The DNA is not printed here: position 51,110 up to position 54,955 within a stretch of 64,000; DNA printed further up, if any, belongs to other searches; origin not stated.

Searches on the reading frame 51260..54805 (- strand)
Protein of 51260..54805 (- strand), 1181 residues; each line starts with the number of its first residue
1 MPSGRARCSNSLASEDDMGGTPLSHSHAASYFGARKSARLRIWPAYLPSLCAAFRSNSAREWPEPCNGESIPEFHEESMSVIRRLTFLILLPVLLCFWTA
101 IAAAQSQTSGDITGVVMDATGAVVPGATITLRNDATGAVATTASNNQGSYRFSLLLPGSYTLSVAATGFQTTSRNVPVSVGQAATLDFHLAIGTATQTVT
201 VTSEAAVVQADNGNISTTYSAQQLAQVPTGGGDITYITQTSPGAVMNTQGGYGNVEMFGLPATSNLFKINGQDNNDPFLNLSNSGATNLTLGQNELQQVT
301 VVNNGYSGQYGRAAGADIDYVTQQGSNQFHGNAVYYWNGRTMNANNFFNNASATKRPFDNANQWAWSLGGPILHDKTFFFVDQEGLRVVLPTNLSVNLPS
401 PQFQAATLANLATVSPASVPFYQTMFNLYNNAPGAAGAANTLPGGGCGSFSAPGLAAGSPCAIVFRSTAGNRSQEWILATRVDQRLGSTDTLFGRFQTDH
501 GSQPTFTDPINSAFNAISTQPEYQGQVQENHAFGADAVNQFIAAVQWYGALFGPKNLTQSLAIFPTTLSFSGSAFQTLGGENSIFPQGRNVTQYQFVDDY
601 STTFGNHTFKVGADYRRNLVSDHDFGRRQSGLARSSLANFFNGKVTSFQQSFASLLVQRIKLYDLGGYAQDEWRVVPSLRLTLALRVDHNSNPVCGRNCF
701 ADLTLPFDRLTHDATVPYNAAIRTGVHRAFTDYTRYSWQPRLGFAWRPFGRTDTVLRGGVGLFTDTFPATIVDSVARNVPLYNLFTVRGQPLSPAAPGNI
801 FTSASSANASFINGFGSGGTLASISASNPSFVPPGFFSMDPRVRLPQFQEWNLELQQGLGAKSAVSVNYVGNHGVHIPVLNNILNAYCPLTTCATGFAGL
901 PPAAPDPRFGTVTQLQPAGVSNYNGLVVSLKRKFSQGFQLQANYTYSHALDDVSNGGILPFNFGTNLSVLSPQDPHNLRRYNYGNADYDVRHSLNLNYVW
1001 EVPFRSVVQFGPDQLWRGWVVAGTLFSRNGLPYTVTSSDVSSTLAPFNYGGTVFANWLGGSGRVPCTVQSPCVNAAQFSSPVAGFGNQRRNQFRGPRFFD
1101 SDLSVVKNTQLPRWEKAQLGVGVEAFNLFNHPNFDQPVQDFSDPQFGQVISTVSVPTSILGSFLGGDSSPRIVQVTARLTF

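Call 79: search_protein_families(library=pfam, proteins=[window:51260-54805:-], max_evalue=0.001)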
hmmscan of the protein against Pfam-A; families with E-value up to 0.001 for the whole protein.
window:51260-54805:- (1181 aa): 6 families
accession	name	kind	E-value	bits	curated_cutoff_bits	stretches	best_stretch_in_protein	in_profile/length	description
PF25183.1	OMP_b-brl_4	-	1.8e-146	490.2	30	1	321-1154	1-832/838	Outer membrane beta barrel domain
PF13620.12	CarboxypepD_reg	-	4.6e-23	81.8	32.3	1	112-190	2-81/82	Carboxypeptidase regulatory-like domain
PF13715.12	CarbopepD_reg_2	-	1.6e-09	38.1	32.2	1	112-191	1-77/88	CarboxypepD_reg-like domain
PF17210.9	SdrD_B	-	1.1e-07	32.5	29.7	1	118-213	18-111/112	SdrD B-like domain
PF00593.30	TonB_dep_Rec_b-barrel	-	1.2e-06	29.1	27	1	487-759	15-236/436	TonB dependent receptor-like, beta-barrel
PF17802.7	SpaA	-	9.3e-05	23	23.1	1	118-184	9-80/91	Prealbumin-like fold domain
